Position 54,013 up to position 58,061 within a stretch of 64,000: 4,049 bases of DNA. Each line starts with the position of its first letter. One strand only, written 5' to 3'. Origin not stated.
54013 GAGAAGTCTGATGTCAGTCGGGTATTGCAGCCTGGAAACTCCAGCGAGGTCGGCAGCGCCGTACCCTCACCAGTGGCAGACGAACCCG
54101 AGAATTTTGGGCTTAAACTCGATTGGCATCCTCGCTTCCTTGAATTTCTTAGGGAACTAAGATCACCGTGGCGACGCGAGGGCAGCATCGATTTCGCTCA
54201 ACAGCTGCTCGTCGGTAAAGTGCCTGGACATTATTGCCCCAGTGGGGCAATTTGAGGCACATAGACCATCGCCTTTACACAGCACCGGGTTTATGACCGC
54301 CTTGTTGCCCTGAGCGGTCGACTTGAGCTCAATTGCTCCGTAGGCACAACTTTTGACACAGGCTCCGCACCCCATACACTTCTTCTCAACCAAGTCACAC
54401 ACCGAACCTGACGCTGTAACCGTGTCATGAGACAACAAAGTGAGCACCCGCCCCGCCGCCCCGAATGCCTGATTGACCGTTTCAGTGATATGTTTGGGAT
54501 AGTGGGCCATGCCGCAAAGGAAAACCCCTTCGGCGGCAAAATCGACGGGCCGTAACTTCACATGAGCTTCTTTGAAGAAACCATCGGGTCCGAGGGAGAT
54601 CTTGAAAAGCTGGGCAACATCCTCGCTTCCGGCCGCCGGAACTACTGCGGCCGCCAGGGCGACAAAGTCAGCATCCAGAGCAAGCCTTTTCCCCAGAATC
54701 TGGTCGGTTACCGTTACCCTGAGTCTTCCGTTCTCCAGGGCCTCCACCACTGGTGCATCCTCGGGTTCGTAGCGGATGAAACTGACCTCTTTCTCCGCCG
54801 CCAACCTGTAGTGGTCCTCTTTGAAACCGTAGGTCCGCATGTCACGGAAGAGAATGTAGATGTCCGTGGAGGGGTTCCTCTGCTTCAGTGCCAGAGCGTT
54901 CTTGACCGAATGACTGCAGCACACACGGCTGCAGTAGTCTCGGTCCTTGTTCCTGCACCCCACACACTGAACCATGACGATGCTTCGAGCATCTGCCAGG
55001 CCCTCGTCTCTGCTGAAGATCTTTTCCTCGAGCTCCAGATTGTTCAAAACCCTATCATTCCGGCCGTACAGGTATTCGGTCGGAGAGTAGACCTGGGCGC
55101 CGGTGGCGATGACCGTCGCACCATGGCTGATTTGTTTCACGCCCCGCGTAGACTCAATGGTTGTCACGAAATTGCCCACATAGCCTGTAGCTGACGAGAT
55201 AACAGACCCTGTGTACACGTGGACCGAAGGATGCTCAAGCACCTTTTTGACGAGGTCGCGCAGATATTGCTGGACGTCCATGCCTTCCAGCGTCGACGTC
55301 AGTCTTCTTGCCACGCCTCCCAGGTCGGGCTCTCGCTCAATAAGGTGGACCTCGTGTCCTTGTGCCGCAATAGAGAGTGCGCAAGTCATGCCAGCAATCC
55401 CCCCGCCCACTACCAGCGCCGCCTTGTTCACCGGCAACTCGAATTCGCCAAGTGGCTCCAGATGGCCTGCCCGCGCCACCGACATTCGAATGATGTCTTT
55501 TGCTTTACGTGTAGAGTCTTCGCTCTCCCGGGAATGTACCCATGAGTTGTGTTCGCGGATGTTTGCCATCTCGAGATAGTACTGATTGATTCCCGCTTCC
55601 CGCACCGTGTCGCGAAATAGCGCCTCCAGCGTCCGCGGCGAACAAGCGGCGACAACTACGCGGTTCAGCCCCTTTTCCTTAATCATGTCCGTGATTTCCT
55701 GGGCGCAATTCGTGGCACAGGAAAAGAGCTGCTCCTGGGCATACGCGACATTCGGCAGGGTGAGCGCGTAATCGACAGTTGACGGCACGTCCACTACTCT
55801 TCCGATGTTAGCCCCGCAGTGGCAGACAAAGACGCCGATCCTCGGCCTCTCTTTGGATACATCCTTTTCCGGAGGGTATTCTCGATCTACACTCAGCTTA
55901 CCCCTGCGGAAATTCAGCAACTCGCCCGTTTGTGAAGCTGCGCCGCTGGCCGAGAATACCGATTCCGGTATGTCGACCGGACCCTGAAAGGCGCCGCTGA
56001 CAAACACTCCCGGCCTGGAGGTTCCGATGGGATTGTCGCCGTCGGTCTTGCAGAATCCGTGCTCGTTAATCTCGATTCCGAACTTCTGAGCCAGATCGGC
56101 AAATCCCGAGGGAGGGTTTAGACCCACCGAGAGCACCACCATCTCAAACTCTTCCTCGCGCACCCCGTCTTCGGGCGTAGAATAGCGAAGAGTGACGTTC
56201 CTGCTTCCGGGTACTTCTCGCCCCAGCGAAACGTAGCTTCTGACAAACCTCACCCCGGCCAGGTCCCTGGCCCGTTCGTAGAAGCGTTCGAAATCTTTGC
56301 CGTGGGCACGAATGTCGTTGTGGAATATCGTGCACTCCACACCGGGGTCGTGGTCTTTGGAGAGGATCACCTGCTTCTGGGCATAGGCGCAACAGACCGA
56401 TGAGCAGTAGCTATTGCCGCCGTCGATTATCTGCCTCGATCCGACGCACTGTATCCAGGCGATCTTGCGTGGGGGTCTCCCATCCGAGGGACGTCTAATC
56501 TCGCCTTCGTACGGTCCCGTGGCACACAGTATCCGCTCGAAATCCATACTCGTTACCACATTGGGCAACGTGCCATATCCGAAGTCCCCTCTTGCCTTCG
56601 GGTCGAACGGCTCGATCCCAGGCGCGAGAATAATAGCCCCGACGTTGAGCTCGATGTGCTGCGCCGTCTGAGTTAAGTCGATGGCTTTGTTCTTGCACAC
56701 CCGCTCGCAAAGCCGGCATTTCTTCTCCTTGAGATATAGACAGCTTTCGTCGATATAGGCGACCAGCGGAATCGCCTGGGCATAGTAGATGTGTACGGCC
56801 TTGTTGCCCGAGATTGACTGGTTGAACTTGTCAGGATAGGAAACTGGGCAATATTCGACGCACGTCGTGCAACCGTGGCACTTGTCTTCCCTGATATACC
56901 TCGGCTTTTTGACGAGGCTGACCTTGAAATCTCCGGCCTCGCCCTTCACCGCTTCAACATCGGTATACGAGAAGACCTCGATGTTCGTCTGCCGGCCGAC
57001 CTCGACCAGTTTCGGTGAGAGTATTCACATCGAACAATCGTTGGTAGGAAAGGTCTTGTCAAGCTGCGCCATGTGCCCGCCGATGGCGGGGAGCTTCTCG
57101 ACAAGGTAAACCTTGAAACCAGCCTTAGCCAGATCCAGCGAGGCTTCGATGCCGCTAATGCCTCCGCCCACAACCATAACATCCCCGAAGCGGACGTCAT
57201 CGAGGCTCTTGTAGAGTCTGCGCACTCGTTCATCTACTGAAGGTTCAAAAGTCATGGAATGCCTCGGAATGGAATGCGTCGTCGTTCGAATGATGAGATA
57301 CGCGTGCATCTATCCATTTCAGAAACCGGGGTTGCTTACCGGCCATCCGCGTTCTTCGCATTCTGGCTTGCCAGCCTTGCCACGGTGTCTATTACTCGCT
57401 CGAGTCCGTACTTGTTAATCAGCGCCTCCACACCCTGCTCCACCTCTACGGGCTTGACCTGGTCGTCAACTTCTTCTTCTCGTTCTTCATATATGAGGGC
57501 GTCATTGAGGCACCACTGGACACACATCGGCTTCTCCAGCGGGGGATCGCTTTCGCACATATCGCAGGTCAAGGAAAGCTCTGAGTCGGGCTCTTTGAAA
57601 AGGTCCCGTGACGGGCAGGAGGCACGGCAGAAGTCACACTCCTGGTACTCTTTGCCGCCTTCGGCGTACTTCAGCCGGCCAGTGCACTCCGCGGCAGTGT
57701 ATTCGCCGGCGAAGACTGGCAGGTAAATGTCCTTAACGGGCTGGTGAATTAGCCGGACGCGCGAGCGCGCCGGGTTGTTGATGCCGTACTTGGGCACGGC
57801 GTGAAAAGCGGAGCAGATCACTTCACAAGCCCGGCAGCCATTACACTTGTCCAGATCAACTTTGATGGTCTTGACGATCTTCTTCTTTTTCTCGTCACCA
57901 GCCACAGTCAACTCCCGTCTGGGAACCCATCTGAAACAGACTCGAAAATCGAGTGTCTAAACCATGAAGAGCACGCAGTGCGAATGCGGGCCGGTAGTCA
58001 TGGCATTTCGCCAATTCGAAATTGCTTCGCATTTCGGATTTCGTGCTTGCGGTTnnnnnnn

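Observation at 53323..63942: BamB/BamC/BamE/BamF-like gene set (tungsten AOR, Fe-S protein, Sec-HdrA, Sec-MvhD) with an OYE-type reductase and a MarR regulator, but no BamD or BamGHI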

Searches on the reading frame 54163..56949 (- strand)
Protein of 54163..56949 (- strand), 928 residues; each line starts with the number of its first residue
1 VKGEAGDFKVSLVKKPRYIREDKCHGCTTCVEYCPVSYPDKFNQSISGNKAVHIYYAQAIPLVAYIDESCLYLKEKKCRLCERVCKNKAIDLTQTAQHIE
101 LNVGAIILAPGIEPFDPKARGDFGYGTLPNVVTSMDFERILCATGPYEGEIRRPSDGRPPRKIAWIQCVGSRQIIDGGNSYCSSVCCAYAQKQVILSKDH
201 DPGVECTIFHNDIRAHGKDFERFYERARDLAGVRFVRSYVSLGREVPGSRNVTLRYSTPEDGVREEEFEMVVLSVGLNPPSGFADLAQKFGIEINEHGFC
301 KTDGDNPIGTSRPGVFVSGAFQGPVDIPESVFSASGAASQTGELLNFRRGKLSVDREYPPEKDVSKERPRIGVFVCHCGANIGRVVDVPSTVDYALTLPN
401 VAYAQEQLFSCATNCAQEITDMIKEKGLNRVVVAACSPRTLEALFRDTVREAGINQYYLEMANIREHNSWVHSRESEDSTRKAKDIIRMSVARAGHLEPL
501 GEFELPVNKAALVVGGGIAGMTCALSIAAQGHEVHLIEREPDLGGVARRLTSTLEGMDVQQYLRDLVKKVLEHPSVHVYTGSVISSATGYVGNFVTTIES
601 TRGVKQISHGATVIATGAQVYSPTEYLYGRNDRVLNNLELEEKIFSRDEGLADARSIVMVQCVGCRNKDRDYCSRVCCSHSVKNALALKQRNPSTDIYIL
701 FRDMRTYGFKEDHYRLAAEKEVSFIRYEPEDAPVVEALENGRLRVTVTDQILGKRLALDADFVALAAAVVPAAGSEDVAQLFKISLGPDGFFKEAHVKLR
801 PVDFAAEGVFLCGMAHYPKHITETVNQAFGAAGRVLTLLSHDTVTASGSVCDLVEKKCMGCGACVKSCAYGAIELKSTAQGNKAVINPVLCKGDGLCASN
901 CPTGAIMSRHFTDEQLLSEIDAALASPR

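Call 100: find_homologous_proteins(query=window:54163-56949:-, max_evalue=1e-100)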
Query window:54163-56949:- (928 aa): 8000 proteins with E <= 1e-100 among 8000 candidates; the best 120 are listed.
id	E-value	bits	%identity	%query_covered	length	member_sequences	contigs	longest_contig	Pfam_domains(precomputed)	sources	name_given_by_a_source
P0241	0.0e+0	2143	100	100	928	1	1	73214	PF14697.12,PF01266.31,PF13450.13,PF00890.31,PF07992.21,PF00037.33,PF12838.13,PF12831.14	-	-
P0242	0.0e+0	1643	74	99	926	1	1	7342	PF14697.12,PF01266.31,PF12797.13,PF13450.13,PF00890.31,PF07992.21,PF12837.13,PF00037.33,PF12838.13,PF13237.12,PF12831.14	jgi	jgi:heterodisulfide reductase subunit A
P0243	0.0e+0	1640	72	99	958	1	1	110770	PF14697.12,PF01266.31,PF12797.13,PF13450.13,PF00890.31,PF07992.21,PF12837.13,PF00037.33,PF12838.13,PF12831.14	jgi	jgi:heterodisulfide reductase subunit A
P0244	0.0e+0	1626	73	99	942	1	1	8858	PF14697.12,PF01266.31,PF13450.13,PF00890.31,PF07992.21,PF12837.13,PF00037.33,PF13738.13,PF12838.13,PF12831.14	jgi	jgi:heterodisulfide reductase subunit A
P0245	0.0e+0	1624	73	99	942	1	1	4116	PF14697.12,PF01266.31,PF13450.13,PF00890.31,PF07992.21,PF12837.13,PF00037.33,PF13738.13,PF12838.13,PF12831.14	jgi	jgi:heterodisulfide reductase subunit A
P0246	0.0e+0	1624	73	100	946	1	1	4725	PF14697.12,PF01266.31,PF13450.13,PF00890.31,PF07992.21,PF00037.33,PF13738.13,PF12838.13,PF12831.14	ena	-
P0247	0.0e+0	1623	73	99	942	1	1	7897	PF14697.12,PF01266.31,PF13450.13,PF00890.31,PF07992.21,PF00037.33,PF13738.13,PF12838.13,PF12831.14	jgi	jgi:heterodisulfide reductase subunit A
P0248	0.0e+0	1620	74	100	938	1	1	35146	PF14697.12,PF13450.13,PF07992.21,PF12837.13,PF12838.13,PF12831.14,PF01266.31,PF12797.13,PF00890.31,PF00037.33,PF13738.13,PF25160.2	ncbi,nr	ncbi:MAG: CoB--CoM heterodisulfide reductase iron-sulfur subunit A family protein [Desulfobacteracea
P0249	0.0e+0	1619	72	99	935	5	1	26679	PF14697.12,PF01266.31,PF13450.13,PF00890.31,PF07992.21,PF00037.33,PF13738.13,PF12838.13,PF12831.14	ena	-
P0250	0.0e+0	1619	72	100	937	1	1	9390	PF14697.12,PF13450.13,PF00890.31,PF07992.21,PF00037.33,PF13738.13,PF12838.13,PF12831.14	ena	-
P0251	0.0e+0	1617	73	99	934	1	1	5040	PF14697.12,PF01266.31,PF13450.13,PF00890.31,PF07992.21,PF00037.33,PF13738.13,PF12838.13,PF12831.14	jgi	jgi:heterodisulfide reductase subunit A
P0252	0.0e+0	1616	73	99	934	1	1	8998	PF14697.12,PF01266.31,PF13450.13,PF00890.31,PF07992.21,PF00037.33,PF13738.13,PF12838.13,PF12831.14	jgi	jgi:heterodisulfide reductase subunit A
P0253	0.0e+0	1616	73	100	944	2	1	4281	PF14697.12,PF13450.13,PF07992.21,PF12837.13,PF12838.13,PF12831.14,PF01266.31,PF12797.13,PF00890.31,PF00037.33,PF13738.13,PF13237.12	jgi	jgi:heterodisulfide reductase subunit A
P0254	0.0e+0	1616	73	100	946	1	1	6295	PF14697.12,PF01266.31,PF13450.13,PF00890.31,PF07992.21,PF00037.33,PF13738.13,PF12838.13,PF12831.14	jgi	-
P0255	0.0e+0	1614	73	99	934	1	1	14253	PF14697.12,PF01266.31,PF13450.13,PF00890.31,PF07992.21,PF00037.33,PF13738.13,PF12838.13,PF12831.14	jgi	jgi:heterodisulfide reductase subunit A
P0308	0.0e+0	1594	71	99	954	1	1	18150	PF14697.12,PF13450.13,PF07992.21,PF12837.13,PF13484.12,PF12838.13,PF12831.14,PF01266.31,PF00890.31,PF00037.33,PF13738.13,PF13187.12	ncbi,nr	ncbi:MAG: CoB--CoM heterodisulfide reductase iron-sulfur subunit A family protein [Chloroflexota bac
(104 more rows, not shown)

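Call 101: find_encoding_contigs(protein=P0243, flank=10000, max_places=1)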
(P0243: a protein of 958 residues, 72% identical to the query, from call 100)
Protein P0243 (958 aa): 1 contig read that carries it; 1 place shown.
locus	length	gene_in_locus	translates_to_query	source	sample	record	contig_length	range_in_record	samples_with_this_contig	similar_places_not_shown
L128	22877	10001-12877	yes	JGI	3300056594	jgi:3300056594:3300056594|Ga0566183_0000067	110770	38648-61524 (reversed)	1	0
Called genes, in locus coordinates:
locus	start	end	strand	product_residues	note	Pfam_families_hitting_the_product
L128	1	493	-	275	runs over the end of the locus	PF06831:H2TH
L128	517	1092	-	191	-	PF19641:DUF6144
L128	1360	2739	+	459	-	PF01554:MatE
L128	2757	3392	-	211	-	-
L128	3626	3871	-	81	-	-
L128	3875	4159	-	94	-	PF04365:BrnT_toxin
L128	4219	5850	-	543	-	PF07969:Amidohydro_3, PF01979:Amidohydro_1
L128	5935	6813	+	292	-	PF07848:PaaX, PF20803:PaaX_M, PF08223:PaaX_C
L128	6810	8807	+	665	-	PF02730:AFOR_N, PF01314:AFOR_C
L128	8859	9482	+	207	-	-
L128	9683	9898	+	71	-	PF01946:Thi4 (weak), PF00890:FAD_binding_2 (weak), PF01134:GIDA (weak), PF01266:DAO (weak), PF07992:Pyr_redox_2 (weak), PF12831:FAD_oxidored, PF13450:NAD_binding_8 (weak)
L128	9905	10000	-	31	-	-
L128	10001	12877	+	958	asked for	PF00037:Fer4 (faint), PF00890:FAD_binding_2 (weak), PF01266:DAO (weak), PF07992:Pyr_redox_2, PF12831:FAD_oxidored (weak), PF13450:NAD_binding_8, PF12838:Fer4_7, PF14697:Fer4_21 (weak), +2 more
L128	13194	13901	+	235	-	PF02662:FlpD, PF13183:Fer4_8 (faint), PF00037:Fer4 (weak), PF13237:Fer4_10 (weak), PF13187:Fer4_9 (weak), PF12797:Fer4_2 (weak), PF00037:Fer4 (weak), PF12837:Fer4_6 (weak), +3 more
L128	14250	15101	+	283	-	PF16261:DUF4915 (weak), PF08450:SGL, PF24684:Vgb_lyase (weak)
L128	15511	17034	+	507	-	-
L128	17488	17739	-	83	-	-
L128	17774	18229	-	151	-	-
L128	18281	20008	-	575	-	PF02129:Peptidase_S15, PF08530:PepX_C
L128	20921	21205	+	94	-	-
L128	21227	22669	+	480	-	-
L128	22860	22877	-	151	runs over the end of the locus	-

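Call 102: find_encoding_contigs(protein=P0242, flank=8000, max_places=1)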
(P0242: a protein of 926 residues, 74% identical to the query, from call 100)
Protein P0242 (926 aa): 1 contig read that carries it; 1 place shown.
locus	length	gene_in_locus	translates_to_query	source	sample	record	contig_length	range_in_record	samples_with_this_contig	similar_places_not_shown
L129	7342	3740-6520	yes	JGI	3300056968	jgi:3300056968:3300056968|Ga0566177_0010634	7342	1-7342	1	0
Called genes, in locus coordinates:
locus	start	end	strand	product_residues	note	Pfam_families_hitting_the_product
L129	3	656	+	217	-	?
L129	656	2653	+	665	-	PF02730:AFOR_N, PF01314:AFOR_C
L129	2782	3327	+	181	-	-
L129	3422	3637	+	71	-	PF01946:Thi4 (weak), PF00890:FAD_binding_2 (weak), PF01134:GIDA (weak), PF01266:DAO (weak), PF07992:Pyr_redox_2 (weak), PF12831:FAD_oxidored, PF13450:NAD_binding_8 (weak)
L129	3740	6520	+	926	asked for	PF07992:Pyr_redox_2 (weak), PF00890:FAD_binding_2 (weak), PF01266:DAO (weak), PF07992:Pyr_redox_2, PF12831:FAD_oxidored (weak), PF13450:NAD_binding_8, PF12838:Fer4_7, PF14697:Fer4_21, +4 more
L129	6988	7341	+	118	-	?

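Call 103: find_encoding_contigs(protein=P0308, flank=10000, max_places=1)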
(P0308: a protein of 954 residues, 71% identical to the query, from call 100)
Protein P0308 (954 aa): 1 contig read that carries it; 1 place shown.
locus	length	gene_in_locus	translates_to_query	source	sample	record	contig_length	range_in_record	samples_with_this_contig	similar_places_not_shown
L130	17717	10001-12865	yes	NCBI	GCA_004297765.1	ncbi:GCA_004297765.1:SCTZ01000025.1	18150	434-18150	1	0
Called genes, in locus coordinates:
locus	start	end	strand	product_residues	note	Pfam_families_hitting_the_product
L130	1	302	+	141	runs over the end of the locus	PF01575:MaoC_dehydratas, PF13452:FAS1_DH_region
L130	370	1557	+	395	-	PF00108:Thiolase_N, PF00109:ketoacyl-synt (weak), PF02803:Thiolase_C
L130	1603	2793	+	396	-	PF00108:Thiolase_N, PF02803:Thiolase_C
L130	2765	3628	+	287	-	PF00378:ECH_1, PF16113:ECH_2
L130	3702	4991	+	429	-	PF02550:AcetylCoA_hydro, PF13336:AcetylCoA_hyd_C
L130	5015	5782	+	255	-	PF00106:adh_short, PF08659:KR (weak), PF13561:adh_short_C2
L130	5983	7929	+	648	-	PF02730:AFOR_N, PF01314:AFOR_C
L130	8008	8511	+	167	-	PF12838:Fer4_7 (faint)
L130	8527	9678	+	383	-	PF13484:Fer4_16 (faint), PF25160:LdpA_Fe-S-bd (faint), PF12838:Fer4_7 (weak), PF13183:Fer4_8, PF13187:Fer4_9, PF13237:Fer4_10 (weak), PF13534:Fer4_17, PF02754:CCG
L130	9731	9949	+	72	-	PF01946:Thi4 (weak), PF00890:FAD_binding_2 (weak), PF01266:DAO (weak), PF12831:FAD_oxidored, PF13450:NAD_binding_8 (weak)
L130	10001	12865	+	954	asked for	PF07992:Pyr_redox_2, PF00890:FAD_binding_2 (weak), PF01266:DAO (weak), PF07992:Pyr_redox_2, PF12831:FAD_oxidored (weak), PF13450:NAD_binding_8, PF14697:Fer4_21, PF12838:Fer4_7, +5 more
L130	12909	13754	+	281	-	-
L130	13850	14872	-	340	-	PF08902:DUF1848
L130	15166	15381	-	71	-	-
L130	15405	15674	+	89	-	-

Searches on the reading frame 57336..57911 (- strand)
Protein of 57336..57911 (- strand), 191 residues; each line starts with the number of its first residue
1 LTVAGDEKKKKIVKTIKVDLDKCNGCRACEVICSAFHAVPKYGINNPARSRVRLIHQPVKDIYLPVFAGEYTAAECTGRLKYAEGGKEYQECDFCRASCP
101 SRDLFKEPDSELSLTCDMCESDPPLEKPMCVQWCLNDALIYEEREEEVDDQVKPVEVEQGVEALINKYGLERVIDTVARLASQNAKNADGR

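Call 7: search_protein_families(library=pfam, proteins=[window:57336-57911:-])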
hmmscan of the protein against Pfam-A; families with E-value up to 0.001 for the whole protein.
window:57336-57911:- (191 aa): 3 families
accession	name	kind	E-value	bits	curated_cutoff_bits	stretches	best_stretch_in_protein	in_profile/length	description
PF12837.12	Fer4_6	-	3.2e-05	24.1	25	1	16-35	2-21/24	4Fe-4S binding domain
PF12797.12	Fer4_2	-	0.00019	21.6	24.5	1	16-35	3-22/22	4Fe-4S binding domain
PF13237.11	Fer4_10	-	0.00099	19.4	25.5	0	16-34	2-21/53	4Fe-4S dicluster domain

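Call 8: search_protein_families(library=ncbifam, proteins=[window:57336-57911:-])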
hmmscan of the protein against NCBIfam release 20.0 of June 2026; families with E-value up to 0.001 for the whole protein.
window:57336-57911:- (191 aa): 8 families
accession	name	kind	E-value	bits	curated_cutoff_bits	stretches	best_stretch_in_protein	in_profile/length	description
TIGR03149.1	cyt_nit_nrfC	equivalog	3.8e-06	26.4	377.6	1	91-150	129-190/225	cytochrome c nitrite reductase Fe-S protein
NF008134.0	PRK10882.1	equivalog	4e-06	26.1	263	1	13-48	136-169/329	hydrogenase 2 operon protein HybA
NF045766.1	PhenlGlyoxDHPadI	equivalog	6.6e-06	25.1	700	1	13-143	4-137/443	NADH-dependent phenylglyoxylate dehydrogenase subunit beta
TIGR01582.1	FDH-beta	equivalog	1.3e-05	24.5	334.7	0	8-39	16-47/283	formate dehydrogenase subunit beta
TIGR02951.1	DMSO_dmsB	equivalog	1.6e-05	25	214.1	0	8-34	82-108/161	DMSO/selenate family reductase complex B subunit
NF045715.1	sulf_resp_HmcB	equivalog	1.9e-05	24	420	0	92-149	142-203/307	sulfate respiration complex iron-sulfur protein HmcB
NF033717.2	HPDL_rSAM_activ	equivalog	0.00049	19.4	420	1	86-156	55-122/311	4-hydroxyphenylacetate decarboxylase activase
NF011569.0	PRK14993.1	equivalog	0.00053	19.5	416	0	12-42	42-72/244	tetrathionate reductase subunit TtrB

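Call 10: search_solved_structures(query=window:57336-57911:-, max_evalue=1, show_alignments=1)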
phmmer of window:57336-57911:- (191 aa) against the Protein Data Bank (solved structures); distinct sequences matched with E-value up to 1: 17.
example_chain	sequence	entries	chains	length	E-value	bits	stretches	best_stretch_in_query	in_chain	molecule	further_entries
4z3w_E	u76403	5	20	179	7.5e-72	244.3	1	6-182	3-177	Iron-sulfur cluster-binding oxidoreductase, putative benzoyl-CoA reductase electron transf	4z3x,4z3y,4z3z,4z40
8c0z_C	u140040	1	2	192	5.3e-06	29.5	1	9-134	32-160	Iron-sulfur cluster-binding protein potential subunit of aldehyde oxidoreductase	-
1h0h_B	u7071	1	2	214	0.00086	22.3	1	17-43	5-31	FORMATE DEHYDROGENASE SUBUNIT BETA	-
30gj_B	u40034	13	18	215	0.0027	20.7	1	15-46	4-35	Formate dehydrogenase, beta subunit, putative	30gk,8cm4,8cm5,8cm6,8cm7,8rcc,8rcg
8rc8_B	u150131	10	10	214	0.0036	20.3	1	16-46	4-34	Formate dehydrogenase, beta subunit, putative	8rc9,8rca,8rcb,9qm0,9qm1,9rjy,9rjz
6sdr_B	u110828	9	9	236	0.0038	20.2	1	15-45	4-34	Formate dehydrogenase, beta subunit, putative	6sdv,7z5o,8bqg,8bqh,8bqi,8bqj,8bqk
6x6u_B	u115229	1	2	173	0.0098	18.8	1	16-132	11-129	Oxidoreductase, Fe-S subunit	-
6x1o_B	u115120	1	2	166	0.015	18.2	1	18-132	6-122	Oxidoreductase, Fe-S subunit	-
1kqf_B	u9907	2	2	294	0.017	18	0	12-39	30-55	FORMATE DEHYDROGENASE, NITRATE-INDUCIBLE, IRON-SULFUR SUBUNIT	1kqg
6f0k_B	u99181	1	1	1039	0.045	16.7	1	17-51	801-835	Fe-S-cluster-containing hydrogenase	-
2vpw_B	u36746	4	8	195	0.069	16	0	16-45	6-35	NRFC PROTEIN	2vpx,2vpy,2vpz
3eun_A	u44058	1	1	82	0.087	15.7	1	90-153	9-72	Ferredoxin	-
6btm_B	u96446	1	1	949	0.16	14.9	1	16-51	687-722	Alternative Complex III subunit B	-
7qv7_B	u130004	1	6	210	0.33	13.8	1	8-38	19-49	Hydrogen dependent carbon dioxide reductase subunit HycB4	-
2ivf_B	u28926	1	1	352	0.37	13.7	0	10-35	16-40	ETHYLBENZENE DEHYDROGENASE BETA-SUBUNIT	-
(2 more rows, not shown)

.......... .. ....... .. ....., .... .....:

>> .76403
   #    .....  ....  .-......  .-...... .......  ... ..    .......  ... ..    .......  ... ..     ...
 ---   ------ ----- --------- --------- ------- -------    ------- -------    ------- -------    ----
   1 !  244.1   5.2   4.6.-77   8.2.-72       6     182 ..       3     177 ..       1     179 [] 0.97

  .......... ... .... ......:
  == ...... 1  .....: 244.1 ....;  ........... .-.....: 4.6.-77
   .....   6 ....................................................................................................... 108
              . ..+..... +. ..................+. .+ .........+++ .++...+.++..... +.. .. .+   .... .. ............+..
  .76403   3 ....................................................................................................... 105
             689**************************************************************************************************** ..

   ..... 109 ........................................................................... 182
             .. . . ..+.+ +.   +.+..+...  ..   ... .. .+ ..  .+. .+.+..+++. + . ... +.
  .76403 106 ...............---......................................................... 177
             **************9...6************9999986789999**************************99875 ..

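Call 74: find_related_loci(query=window:57336-57911:-, collection=metagenome_contigs, flank=6000)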
Query window:57336-57911:- (191 aa) in metagenome_contigs; peptide patterns used: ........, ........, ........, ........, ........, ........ (x = any residue, [..] = any of these).
583 stretches matched a pattern; 42 encode a relative of the query (tblastn E <= 1e-3); 42 distinct loci.
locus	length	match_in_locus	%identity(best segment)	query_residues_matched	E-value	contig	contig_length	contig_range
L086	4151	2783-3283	80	18-184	7e-89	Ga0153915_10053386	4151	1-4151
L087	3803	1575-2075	80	18-184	2e-88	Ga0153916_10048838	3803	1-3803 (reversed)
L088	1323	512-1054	70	9-187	3e-90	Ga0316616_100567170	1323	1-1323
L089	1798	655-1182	70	7-181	2e-86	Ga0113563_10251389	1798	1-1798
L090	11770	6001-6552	64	3-188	4e-82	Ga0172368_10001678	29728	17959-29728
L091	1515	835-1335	74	18-184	2e-86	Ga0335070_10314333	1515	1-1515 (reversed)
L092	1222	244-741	73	19-184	5e-87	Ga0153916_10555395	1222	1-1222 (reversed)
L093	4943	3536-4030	75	19-183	5e-80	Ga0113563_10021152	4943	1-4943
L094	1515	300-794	73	19-183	2e-83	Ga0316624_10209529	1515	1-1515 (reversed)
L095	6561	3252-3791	63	5-183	4e-78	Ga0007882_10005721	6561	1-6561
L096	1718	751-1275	68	7-181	1e-81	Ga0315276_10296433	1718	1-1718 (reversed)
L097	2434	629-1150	69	7-180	4e-79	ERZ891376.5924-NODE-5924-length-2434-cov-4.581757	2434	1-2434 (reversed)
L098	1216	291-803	69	19-188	1e-81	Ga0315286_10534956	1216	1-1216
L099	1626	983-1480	74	19-184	7e-80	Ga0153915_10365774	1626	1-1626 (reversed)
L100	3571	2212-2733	68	7-180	2e-76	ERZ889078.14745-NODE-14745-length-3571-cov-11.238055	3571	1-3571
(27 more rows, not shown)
